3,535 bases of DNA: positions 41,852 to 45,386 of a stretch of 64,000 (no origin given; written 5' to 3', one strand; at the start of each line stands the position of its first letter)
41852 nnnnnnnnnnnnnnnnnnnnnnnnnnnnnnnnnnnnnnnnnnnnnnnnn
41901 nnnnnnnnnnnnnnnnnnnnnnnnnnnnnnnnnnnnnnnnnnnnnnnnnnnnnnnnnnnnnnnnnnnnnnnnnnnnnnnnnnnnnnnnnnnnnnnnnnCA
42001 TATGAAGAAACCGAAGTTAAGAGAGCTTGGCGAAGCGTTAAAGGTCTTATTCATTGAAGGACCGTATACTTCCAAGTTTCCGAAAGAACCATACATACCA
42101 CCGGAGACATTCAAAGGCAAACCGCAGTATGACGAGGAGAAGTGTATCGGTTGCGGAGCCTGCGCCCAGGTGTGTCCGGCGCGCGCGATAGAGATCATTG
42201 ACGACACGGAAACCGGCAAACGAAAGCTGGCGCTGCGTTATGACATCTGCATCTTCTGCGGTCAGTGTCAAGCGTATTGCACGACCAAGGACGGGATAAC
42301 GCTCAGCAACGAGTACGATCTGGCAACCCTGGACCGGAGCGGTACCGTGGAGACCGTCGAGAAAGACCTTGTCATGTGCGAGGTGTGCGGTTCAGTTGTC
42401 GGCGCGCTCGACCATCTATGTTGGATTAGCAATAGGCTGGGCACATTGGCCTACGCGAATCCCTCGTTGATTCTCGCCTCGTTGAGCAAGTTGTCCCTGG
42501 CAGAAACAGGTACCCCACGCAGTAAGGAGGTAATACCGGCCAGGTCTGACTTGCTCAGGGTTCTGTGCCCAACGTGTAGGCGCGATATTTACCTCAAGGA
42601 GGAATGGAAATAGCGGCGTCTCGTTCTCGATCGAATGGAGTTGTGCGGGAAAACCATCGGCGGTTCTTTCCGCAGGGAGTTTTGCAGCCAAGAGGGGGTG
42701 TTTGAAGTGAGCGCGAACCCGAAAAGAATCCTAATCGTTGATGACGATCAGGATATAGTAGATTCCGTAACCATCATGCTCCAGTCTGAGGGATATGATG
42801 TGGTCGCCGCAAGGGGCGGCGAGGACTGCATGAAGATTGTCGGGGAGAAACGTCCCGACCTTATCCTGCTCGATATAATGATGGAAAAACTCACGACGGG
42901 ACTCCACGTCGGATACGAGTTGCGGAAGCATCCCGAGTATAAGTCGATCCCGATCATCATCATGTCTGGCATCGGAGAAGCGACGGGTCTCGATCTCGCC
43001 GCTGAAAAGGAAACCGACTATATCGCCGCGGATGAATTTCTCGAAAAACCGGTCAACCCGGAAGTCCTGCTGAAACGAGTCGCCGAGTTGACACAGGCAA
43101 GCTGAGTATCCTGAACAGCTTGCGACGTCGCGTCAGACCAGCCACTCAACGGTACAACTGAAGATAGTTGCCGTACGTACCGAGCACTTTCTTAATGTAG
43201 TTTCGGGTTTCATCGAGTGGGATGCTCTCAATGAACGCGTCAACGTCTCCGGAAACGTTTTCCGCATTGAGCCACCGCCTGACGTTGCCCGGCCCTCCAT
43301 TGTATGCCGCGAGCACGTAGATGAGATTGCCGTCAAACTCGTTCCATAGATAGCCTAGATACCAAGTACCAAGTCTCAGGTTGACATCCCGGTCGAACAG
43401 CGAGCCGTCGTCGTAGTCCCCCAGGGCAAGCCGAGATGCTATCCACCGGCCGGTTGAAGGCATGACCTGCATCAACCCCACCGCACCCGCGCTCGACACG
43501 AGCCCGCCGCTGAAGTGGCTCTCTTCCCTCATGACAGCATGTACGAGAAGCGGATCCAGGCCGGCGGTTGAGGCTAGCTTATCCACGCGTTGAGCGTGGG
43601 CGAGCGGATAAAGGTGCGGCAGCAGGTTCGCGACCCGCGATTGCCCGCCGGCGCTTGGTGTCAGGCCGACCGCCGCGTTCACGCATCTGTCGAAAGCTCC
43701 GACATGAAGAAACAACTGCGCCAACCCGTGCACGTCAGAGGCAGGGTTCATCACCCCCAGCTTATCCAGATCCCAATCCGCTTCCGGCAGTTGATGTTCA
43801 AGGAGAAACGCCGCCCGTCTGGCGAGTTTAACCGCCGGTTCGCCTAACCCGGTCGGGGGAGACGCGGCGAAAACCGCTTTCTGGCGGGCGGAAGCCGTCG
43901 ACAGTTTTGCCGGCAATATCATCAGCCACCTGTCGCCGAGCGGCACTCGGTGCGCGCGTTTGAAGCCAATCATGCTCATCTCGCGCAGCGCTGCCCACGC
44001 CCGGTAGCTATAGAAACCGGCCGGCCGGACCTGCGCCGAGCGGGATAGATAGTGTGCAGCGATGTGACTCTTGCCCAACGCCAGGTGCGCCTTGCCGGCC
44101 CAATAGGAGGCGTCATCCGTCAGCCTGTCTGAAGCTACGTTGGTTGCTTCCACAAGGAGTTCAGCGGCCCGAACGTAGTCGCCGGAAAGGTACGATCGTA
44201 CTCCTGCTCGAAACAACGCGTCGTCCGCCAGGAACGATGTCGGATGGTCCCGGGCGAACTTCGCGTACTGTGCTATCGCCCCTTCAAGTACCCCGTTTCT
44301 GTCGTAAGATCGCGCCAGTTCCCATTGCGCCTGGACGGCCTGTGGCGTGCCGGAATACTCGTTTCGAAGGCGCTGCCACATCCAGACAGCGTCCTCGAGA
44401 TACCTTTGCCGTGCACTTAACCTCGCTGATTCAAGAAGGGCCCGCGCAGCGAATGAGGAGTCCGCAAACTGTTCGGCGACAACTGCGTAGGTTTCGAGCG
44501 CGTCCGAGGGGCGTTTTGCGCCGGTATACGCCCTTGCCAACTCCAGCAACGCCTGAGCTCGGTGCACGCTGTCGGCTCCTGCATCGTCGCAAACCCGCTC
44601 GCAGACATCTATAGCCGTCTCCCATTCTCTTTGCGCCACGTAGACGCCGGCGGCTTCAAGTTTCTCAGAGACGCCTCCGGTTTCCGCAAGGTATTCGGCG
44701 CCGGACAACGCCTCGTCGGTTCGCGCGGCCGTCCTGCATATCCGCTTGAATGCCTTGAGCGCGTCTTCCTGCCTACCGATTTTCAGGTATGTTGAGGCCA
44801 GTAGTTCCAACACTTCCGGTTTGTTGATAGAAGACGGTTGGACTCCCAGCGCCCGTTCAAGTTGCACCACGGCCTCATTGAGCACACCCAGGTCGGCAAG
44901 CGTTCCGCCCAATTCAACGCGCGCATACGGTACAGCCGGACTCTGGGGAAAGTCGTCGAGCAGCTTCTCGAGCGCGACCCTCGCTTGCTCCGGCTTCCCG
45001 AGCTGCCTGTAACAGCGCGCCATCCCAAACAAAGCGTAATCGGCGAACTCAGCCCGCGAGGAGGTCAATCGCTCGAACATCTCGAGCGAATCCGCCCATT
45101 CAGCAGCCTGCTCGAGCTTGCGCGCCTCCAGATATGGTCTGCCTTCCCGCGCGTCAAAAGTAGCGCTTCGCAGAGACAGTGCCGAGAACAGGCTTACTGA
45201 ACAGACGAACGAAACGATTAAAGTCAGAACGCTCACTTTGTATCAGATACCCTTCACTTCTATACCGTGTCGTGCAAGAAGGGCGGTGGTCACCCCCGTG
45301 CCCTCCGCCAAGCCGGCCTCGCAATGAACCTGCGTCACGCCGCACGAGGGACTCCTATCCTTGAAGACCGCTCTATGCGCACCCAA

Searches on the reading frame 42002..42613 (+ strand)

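Call 5: search_protein_families(library=pfam, proteins=[window:42002-42613:+], max_evalue=0.01)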
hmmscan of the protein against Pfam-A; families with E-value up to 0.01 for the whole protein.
window:42002-42613:+ (203 aa): 14 families
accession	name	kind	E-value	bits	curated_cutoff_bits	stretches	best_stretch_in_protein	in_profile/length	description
PF00037.32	Fer4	-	4e-12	45.8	21.1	1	41-64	1-24/24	4Fe-4S binding domain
PF12838.12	Fer4_7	-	3.8e-11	43.7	27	1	47-95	1-50/52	4Fe-4S dicluster domain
PF14697.11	Fer4_21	-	1.7e-09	38.1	35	1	44-101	4-59/59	4Fe-4S dicluster domain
PF12837.12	Fer4_6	-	4.5e-08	33.1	25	1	40-63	1-24/24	4Fe-4S binding domain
PF13237.11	Fer4_10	-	8.1e-08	32.5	25.5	1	41-93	2-52/53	4Fe-4S dicluster domain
PF13187.11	Fer4_9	-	1.5e-07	31.8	27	1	47-96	1-50/52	4Fe-4S dicluster domain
PF12797.12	Fer4_2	-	1.6e-07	31.2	24.5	1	40-60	2-22/22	4Fe-4S binding domain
PF13459.11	Fer4_15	-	4.3e-05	24.6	22.4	1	43-61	3-21/66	4Fe-4S single cluster domain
PF25160.1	LdpA_Fe-S-bd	-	0.00034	20.8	27.6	1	42-66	22-46/49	LdpA Fe-S cluster-binding domain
PF13484.11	Fer4_16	-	0.0019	19.4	30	1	47-66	1-20/66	4Fe-4S double cluster binding domain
PF12800.12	Fer4_4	-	0.0026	18.4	24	1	46-60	2-16/17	4Fe-4S binding domain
PF13183.11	Fer4_8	-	0.0031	18.4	27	0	46-95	3-66/68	4Fe-4S dicluster domain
PF05187.19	Fer4_ETF_QO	-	0.0043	17.6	24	0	53-91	45-83/104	Electron transfer flavoprotein-ubiquinone oxidoreductase, 4Fe-4S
PF12798.12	Fer4_3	-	0.0046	18.1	27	1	48-62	1-15/15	4Fe-4S binding domain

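Call 37: search_protein_families(library=ncbifam, proteins=[window:42002-42613:+], max_evalue=1e-10)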
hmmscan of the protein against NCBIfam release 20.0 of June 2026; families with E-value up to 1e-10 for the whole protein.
window:42002-42613:+ (203 aa): 13 families
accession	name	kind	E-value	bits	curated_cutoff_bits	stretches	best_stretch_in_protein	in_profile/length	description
NF009053.0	PRK12387.1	subfamily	1.1e-30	106.8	204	1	14-147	6-138/180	formate hydrogenlyase complex iron-sulfur subunit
NF006076.0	PRK08222.1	equivalog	8.8e-26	90.8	270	1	13-131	5-122/181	hydrogenase 4 subunit H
NF006221.0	PRK08348.1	subfamily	3.3e-22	78.6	124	1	18-113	15-106/136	NADH-plastoquinone oxidoreductase subunit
NF004537.0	PRK05888.1-3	equivalog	5.1e-20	71.9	163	1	21-116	38-147/204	NADH-quinone oxidoreductase subunit NuoI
TIGR01971.1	NuoI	subfamily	7e-20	70.8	113.05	1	17-115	9-114/121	NADH-quinone oxidoreductase, chain I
TIGR00403.1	ndhI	equivalog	2.6e-16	59.8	302.35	1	21-113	37-133/183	NAD(P)H-quinone oxidoreductase subunit I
NF004540.0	PRK05888.2-1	equivalog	5.6e-14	51.9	215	1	20-114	18-118/139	NADH-quinone oxidoreductase subunit NuoI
NF040612.1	F420_dehyd_FpoI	exception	1.9e-13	50.4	180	1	10-105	7-105/135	F420H2 dehydrogenase subunit FpoI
NF004543.0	PRK05888.2-5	equivalog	1.1e-12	47.9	243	1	12-111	26-127/217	NADH-quinone oxidoreductase subunit NuoI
NF004538.0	PRK05888.1-4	equivalog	1.7e-12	47.2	135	1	23-125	33-143/162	NADH-quinone oxidoreductase subunit NuoI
NF010590.0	PRK13984.1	equivalog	2.4e-12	45.8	946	1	12-106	17-115/611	putative oxidoreductase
NF004539.0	PRK05888.1-5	equivalog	9.7e-12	44.8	225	1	24-115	34-133/162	NADH-quinone oxidoreductase subunit NuoI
NF042909.1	FMH_DH_FwdF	exception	3.9e-11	42.6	375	0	36-96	247-309/336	tungsten-dependent formylmethanofuran dehydrogenase subunit FwdF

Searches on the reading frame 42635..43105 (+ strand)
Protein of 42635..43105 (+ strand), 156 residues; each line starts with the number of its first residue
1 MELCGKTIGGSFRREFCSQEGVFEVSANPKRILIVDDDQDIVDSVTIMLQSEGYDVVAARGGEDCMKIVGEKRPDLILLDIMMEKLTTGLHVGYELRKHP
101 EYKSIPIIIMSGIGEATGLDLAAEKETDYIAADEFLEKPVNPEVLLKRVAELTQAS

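Call 5: search_protein_families(library=pfam, proteins=[window:42635-43105:+], max_evalue=0.01)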
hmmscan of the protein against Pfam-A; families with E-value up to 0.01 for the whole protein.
window:42635-43105:+ (156 aa): 2 families
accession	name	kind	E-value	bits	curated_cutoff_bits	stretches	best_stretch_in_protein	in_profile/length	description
PF00072.30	Response_reg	-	1.5e-21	77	30.2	1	32-149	1-110/111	Response regulator receiver domain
PF20274.4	cREC_REC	-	0.0098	17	27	0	32-105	2-65/88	Cyclic-phosphate processing Receiver domain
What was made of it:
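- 42707..43105 (+): Stand-alone receiver (CheY-like, 132 aa). It belongs to the 'LDIMM' receiver family that elsewhere sits next to the REC-HK, and is its probable cognate partner. Pfam (call 5).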

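Call 37: search_protein_families(library=ncbifam, proteins=[window:42707-43105:+], max_evalue=1e-10)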
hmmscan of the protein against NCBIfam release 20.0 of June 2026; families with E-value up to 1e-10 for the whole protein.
window:42707-43105:+ (132 aa): 31 families (the best 25 are shown)
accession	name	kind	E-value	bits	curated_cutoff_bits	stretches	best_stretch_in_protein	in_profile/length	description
NF045717.1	DVU0259_DivK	exception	2.2e-20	73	160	1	6-127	3-114/117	DVU0259 family response regulator domain-containing protein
NF007135.0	PRK09581.1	equivalog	2.2e-20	72.9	474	1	7-129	4-120/457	PleD family two-component system response regulator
TIGR02154.1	PhoB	equivalog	2.5e-20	72.7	296.2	1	6-127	3-118/226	phosphate regulon transcriptional regulator PhoB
NF040534.1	resp_reg_YycF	equivalog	3.2e-18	65.9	340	1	6-125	1-111/231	response regulator YycF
NF033120.0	vanR_FM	exception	3.6e-18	66.1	460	1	7-126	5-115/231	vancomycin resistance response regulator transcription factor, VanR-F/VanR-M family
NF040689.1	MtrAB_MtrA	equivalog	4.1e-18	65.5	300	1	8-126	1-110/219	MtrAB system response regulator MtrA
NF045944.1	ResRegRpaBCyano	equivalog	9.2e-18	64.4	330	1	9-127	1-110/229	response regulator transcription factor RpaB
NF051870.1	NAssimRespRegNtrX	equivalog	1.1e-17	64.2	600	1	7-126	3-116/452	nitrogen assimilation response regulator NtrX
NF053854.1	RespRegPhoBBctds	equivalog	2e-17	63.3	270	1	8-126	1-112/225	two-component system response regulator PhoB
NF047793.1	ResRegPgtA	equivalog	3.5e-17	62.3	650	1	1-127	1-119/414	two-component system response regulator PgtA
NF041733.1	resp_reg_CseB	equivalog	6.8e-17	61.6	350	1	7-126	2-112/228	two-component system response regulator CseB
NF033117.2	vanR_ACDEGLN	exception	5.5e-15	55.6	350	1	8-126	1-110/226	VanR-ABDEGLN family response regulator transcription factor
NF007005.1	PRK09468.1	equivalog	6.5e-15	55.2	331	1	5-126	3-116/237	osmolarity response regulator transcription factor OmpR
NF012227.0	AdeR_RR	equivalog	2.9e-14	53.1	340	1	4-127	10-124/239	efflux system response regulator transcription factor AdeR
NF008199.0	PRK10955.1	equivalog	4.1e-14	53.1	341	1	7-127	3-113/232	envelope stress response regulator transcription factor CpxR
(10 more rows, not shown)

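Call 41: find_homologous_proteins(query=window:42707-43102:+, max_evalue=1e-12)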
Query window:42707-43102:+ (132 aa): 175 proteins with E <= 1e-12 among 858 candidates; the best 120 are listed.
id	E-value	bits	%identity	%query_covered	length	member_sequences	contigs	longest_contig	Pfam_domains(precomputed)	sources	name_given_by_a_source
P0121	1.2e-77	275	99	100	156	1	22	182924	PF00072.31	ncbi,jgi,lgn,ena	-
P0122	4.4e-70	251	92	100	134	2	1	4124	PF00072.31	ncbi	-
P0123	9.9e-67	240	85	99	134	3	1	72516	PF00072.31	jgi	-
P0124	4.4e-64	232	81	98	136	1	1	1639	PF00072.31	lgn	-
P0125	9.0e-64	231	81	98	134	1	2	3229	PF00072.31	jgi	jgi:CheY-like chemotaxis protein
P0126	1.5e-63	230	81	98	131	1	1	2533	PF00072.31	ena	-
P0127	2.0e-63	230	81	98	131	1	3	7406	PF00072.31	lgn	-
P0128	2.4e-63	229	82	98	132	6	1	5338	PF00072.31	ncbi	-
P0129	3.4e-63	229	81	98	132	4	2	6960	PF00072.31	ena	-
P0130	8.0e-63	228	83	100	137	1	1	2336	PF00072.31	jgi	jgi:CheY-like chemotaxis protein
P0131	8.4e-63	228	81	98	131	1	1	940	PF00072.31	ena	-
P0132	2.8e-62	226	80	98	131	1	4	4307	PF00072.31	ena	-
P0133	4.4e-62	225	80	98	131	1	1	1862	PF00072.31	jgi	-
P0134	4.7e-62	225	80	98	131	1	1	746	PF00072.31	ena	-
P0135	4.9e-62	225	79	98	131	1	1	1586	PF00072.31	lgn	-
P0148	1.8e-39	152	60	97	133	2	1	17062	PF00072.31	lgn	-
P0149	1.3e-38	149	58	95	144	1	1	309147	PF00072.31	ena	-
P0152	1.1e-37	146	54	95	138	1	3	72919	PF00072.31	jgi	-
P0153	3.2e-37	145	55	95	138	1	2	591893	PF00072.31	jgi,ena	-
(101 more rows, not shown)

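Call 42: find_encoding_contigs(protein=P0121, flank=3000, max_places=3)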
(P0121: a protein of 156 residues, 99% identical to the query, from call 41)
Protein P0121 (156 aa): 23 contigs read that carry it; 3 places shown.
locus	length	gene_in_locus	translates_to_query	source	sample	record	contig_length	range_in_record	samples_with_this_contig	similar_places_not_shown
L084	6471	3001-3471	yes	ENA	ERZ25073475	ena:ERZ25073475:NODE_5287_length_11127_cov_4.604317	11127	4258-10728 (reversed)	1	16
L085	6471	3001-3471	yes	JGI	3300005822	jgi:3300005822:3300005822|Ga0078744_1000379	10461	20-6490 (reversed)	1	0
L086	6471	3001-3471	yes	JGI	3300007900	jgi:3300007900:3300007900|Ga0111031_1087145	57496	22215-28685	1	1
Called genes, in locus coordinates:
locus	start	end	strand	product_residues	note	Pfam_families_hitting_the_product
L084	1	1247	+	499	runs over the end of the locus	PF00662:Proton_antipo_N, PF10125:NADHdeh_related, PF00361:Proton_antipo_M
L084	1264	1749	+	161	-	PF01899:MNHE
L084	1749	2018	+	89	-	PF04066:MrpF_PhaF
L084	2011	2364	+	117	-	PF03334:PhaG_MnhG_YufB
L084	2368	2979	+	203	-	PF12797:Fer4_2, PF12838:Fer4_7, PF00037:Fer4, PF12837:Fer4_6, PF13237:Fer4_10, PF14697:Fer4_21, PF13187:Fer4_9 (weak)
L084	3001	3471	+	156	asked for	PF00072:Response_reg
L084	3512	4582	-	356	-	PF01464:SLT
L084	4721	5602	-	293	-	PF13424:TPR_12 (faint), PF00515:TPR_1 (faint), PF07719:TPR_2 (faint), PF13428:TPR_14 (faint), PF13432:TPR_16 (faint), PF14559:TPR_19 (weak), PF25058:ARM_TT21 (faint), PF13174:TPR_6, +4 more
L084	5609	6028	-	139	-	PF04463:2-thiour_desulf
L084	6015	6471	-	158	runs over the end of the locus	PF04892:VanZ-LLP1 (weak)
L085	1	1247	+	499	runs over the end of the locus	PF00662:Proton_antipo_N, PF10125:NADHdeh_related, PF00361:Proton_antipo_M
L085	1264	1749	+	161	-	PF01899:MNHE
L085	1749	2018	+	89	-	PF04066:MrpF_PhaF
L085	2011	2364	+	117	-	PF03334:PhaG_MnhG_YufB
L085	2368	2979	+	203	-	PF12797:Fer4_2, PF12838:Fer4_7, PF00037:Fer4, PF12837:Fer4_6, PF13237:Fer4_10, PF14697:Fer4_21, PF13187:Fer4_9 (weak)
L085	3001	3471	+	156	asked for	PF00072:Response_reg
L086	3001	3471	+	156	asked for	PF00072:Response_reg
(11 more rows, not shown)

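Call 43: find_encoding_contigs(protein=P0149, flank=10000, max_places=1)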
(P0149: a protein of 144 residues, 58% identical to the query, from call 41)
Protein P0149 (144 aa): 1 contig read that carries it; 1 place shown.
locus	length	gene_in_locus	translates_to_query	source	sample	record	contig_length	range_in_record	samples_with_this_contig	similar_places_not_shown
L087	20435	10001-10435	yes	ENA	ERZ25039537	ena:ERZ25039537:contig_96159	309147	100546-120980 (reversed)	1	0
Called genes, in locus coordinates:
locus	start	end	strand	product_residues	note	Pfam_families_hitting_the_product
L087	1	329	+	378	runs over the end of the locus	PF06925:MGDG_synth, PF02350:Epimerase_2 (weak), PF00534:Glycos_transf_1, PF13692:Glyco_trans_1_4 (weak), PF04101:Glyco_tran_28_C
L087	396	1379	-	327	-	PF00781:DAGK_cat, PF19279:YegS_C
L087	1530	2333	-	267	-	PF01261:AP_endonuc_2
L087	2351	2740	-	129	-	PF12172:zf-ChsH2 (weak), PF01796:OB_ChsH2_C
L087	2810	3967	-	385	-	PF00108:Thiolase_N, PF22691:Thiolase_C_1, PF02803:Thiolase_C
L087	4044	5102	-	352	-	PF01154:HMG_CoA_synt_N (weak), PF00108:Thiolase_N (weak), PF08541:ACP_syn_III_C (weak)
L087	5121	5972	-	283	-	PF00696:AA_kinase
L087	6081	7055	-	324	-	PF22700:MVD-like_N, PF00288:GHMP_kinases_N (weak), PF18376:MDD_C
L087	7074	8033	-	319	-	PF00288:GHMP_kinases_N, PF08544:GHMP_kinases_C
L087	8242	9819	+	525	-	PF00389:2-Hacid_dh, PF02826:2-Hacid_dh_C, PF19304:PGDH_inter, PF01842:ACT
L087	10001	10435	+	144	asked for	PF00072:Response_reg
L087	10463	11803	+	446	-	PF25323:6TM_PilS, PF00512:HisKA, PF02518:HATPase_c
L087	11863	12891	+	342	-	PF12838:Fer4_7 (faint), PF13746:Fer4_18 (faint), PF17179:Fer4_22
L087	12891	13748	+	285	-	PF00970:FAD_binding_6, PF00175:NAD_binding_1, PF10418:DHODB_Fe-S_bind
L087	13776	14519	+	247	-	PF01058:Oxidored_q6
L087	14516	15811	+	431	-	PF00374:NiFeSe_Hases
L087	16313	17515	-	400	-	PF00180:Iso_dh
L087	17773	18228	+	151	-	PF13453:Zn_ribbon_TFIIB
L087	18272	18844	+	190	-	PF04011:LemA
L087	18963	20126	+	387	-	PF01435:Peptidase_M48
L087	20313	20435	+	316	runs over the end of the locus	PF00389:2-Hacid_dh, PF02826:2-Hacid_dh_C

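Call 44: find_encoding_contigs(protein=P0153, flank=10000, max_places=1)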
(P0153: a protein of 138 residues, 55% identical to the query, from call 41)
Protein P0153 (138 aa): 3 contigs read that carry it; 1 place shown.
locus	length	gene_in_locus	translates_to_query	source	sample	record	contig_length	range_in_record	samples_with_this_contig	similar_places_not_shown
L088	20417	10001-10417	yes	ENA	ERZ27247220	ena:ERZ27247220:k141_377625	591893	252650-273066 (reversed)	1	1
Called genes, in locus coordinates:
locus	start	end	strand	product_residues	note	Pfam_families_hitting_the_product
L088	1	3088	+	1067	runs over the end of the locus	PF13550:Phage-tail_3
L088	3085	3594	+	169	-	-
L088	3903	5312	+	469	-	PF04055:Radical_SAM, PF13353:Fer4_12 (weak)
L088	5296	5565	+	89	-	-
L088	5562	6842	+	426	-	PF01075:Glyco_transf_9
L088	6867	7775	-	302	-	PF12911:OppC_N, PF00528:BPD_transp_1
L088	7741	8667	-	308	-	PF19300:BPD_transp_1_N, PF00528:BPD_transp_1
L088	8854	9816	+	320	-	PF00989:PAS (weak), PF08448:PAS_4 (weak), PF13426:PAS_9, PF00990:GGDEF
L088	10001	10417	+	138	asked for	PF00072:Response_reg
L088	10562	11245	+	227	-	PF00072:Response_reg, PF00486:Trans_reg_C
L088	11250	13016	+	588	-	PF00672:HAMP, PF00989:PAS, PF08448:PAS_4, PF13188:PAS_8 (weak), PF13426:PAS_9, PF13596:PAS_10 (weak), PF00512:HisKA, PF02518:HATPase_c, +1 more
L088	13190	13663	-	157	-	PF04246:RseC_MucC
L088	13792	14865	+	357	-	PF01368:DHH (weak), PF02272:DHHA1 (weak)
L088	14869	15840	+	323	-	PF01073:3Beta_HSD, PF01370:Epimerase, PF02719:Polysacc_synt_2, PF04321:RmlD_sub_bind (weak), PF07993:NAD_binding_4, PF08659:KR (weak), PF13460:NAD_binding_10 (weak), PF16363:GDP_Man_Dehyd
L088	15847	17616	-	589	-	PF02518:HATPase_c, PF13589:HATPase_c_3, PF01119:DNA_mis_repair, PF08676:MutL_C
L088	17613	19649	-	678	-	PF01590:GAF, PF13185:GAF_2, PF13492:GAF_3, PF07228:SpoIIE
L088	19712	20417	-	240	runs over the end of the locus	PF13489:Methyltransf_23, PF08242:Methyltransf_12, PF08241:Methyltransf_11, PF13649:Methyltransf_25, PF13847:Methyltransf_31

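Call 45: find_encoding_contigs(protein=P0148, flank=10000, max_places=1)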
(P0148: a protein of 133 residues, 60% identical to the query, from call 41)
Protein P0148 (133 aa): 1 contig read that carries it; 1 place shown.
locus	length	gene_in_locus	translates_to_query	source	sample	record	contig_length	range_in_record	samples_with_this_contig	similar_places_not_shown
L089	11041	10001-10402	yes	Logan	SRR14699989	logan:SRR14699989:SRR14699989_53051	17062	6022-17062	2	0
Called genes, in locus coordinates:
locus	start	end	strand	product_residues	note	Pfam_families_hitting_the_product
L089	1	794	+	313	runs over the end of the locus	PF00146:NADHdh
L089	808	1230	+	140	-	PF01058:Oxidored_q6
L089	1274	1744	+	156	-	PF00329:Complex1_30kDa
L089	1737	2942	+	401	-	PF00374:NiFeSe_Hases, PF00346:Complex1_49kDa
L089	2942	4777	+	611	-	PF00361:Proton_antipo_M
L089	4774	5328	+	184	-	PF13244:MbhD, PF20501:MbhE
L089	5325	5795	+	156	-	PF04039:MnhB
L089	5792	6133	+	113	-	PF00420:Oxidored_q2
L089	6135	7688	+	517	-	PF00662:Proton_antipo_N, PF10125:NADHdeh_related, PF00361:Proton_antipo_M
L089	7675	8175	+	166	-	PF01899:MNHE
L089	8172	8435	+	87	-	PF04066:MrpF_PhaF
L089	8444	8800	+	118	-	PF03334:PhaG_MnhG_YufB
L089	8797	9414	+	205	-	PF12838:Fer4_7, PF00037:Fer4 (weak), PF12797:Fer4_2 (weak), PF13237:Fer4_10, PF14697:Fer4_21 (faint), PF13187:Fer4_9 (weak)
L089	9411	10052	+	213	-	PF01750:HycI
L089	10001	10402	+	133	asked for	PF00072:Response_reg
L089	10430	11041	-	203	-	?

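Call 46: find_encoding_contigs(protein=P0152, flank=10000, max_places=1)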
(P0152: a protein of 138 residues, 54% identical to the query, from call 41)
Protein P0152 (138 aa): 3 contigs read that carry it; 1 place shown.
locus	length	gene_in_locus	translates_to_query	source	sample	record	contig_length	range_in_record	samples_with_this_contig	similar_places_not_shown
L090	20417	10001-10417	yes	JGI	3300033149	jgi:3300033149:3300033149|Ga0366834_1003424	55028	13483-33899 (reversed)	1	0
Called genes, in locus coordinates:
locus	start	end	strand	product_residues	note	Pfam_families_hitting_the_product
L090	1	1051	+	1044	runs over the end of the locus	-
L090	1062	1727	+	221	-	-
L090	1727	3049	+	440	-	PF04055:Radical_SAM (weak)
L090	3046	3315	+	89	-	-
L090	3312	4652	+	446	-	PF01075:Glyco_transf_9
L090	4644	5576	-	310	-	PF12911:OppC_N, PF00528:BPD_transp_1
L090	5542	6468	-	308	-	PF19300:BPD_transp_1_N, PF00528:BPD_transp_1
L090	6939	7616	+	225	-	PF00990:GGDEF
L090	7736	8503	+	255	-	PF04982:TM_HPP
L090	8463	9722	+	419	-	-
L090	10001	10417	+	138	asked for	PF00072:Response_reg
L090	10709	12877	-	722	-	-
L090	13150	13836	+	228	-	PF00440:TetR_N, PF17938:TetR_C_29, PF17926:TetR_C_21 (weak)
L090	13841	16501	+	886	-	PF01180:DHO_dh, PF01207:Dus (weak), PF14691:Fer4_20, PF00890:FAD_binding_2 (weak), PF01266:DAO, PF01593:Amino_oxidase (weak), PF07992:Pyr_redox_2, PF13450:NAD_binding_8, +6 more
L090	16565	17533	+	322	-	PF02729:OTCace_N, PF00185:OTCace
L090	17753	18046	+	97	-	PF18765:Polbeta, PF01909:NTP_transf_2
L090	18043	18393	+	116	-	PF01934:HepT-like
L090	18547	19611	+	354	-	PF01408:GFO_IDH_MocA, PF22725:GFO_IDH_MocA_C3, PF02894:GFO_IDH_MocA_C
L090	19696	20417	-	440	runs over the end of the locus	PF04909:Amidohydro_2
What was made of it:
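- Some receiver homologues lie in unrelated contexts (L088, L090; calls 44, 46).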

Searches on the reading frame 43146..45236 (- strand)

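Call 5: search_protein_families(library=pfam, proteins=[window:43146-45236:-], max_evalue=0.01)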
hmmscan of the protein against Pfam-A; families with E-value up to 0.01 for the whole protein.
window:43146-45236:- (696 aa): 16 families
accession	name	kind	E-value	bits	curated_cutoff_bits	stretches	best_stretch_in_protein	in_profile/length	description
PF01464.25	SLT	-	3.4e-25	88.3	21.3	1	553-659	5-108/117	Transglycosylase SLT domain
PF13174.12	TPR_6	-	4.4e-21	74.4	26.3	1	67-99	1-33/33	Tetratricopeptide repeat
PF14559.12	TPR_19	-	1.3e-14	54.7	25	2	47-102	7-61/68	Tetratricopeptide repeat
PF13428.12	TPR_14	-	1.9e-14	53.1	23.5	1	69-101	4-36/44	Tetratricopeptide repeat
PF07719.23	TPR_2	-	3.5e-14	52.1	27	1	67-98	2-33/34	Tetratricopeptide repeat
PF13424.12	TPR_12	-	1e-12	48.5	30.1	3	106-168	6-73/77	Tetratricopeptide repeat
PF12895.13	ANAPC3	-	4e-10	40.3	27.2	0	49-128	7-81/82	Anaphase-promoting complex, cyclosome, subunit 3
PF00515.34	TPR_1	-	4.6e-10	39.3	27.8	0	68-91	3-26/34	Tetratricopeptide repeat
PF13432.12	TPR_16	-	6.7e-10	39.7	32.7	1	35-100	1-65/65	Tetratricopeptide repeat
PF13181.12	TPR_8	-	1.6e-09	37.6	25.7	0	68-93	3-28/34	Tetratricopeptide repeat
PF13525.12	YfiO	-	1.1e-06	29.1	25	1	268-348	9-89/203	Outer membrane lipoprotein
PF13176.12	TPR_7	-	3.7e-06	27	27.9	0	143-165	2-24/36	Tetratricopeptide repeat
PF09976.15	TPR_21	-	5.1e-05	23.5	25.5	0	46-169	57-175/193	Tetratricopeptide repeat-like domain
PF25058.1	ARM_TT21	-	0.00012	22.5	27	0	224-309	54-136/155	Tetratricopeptide repeat protein 21 ARM repeat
PF13431.12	TPR_17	-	0.0006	20.3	24.4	0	67-86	14-33/34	Tetratricopeptide repeat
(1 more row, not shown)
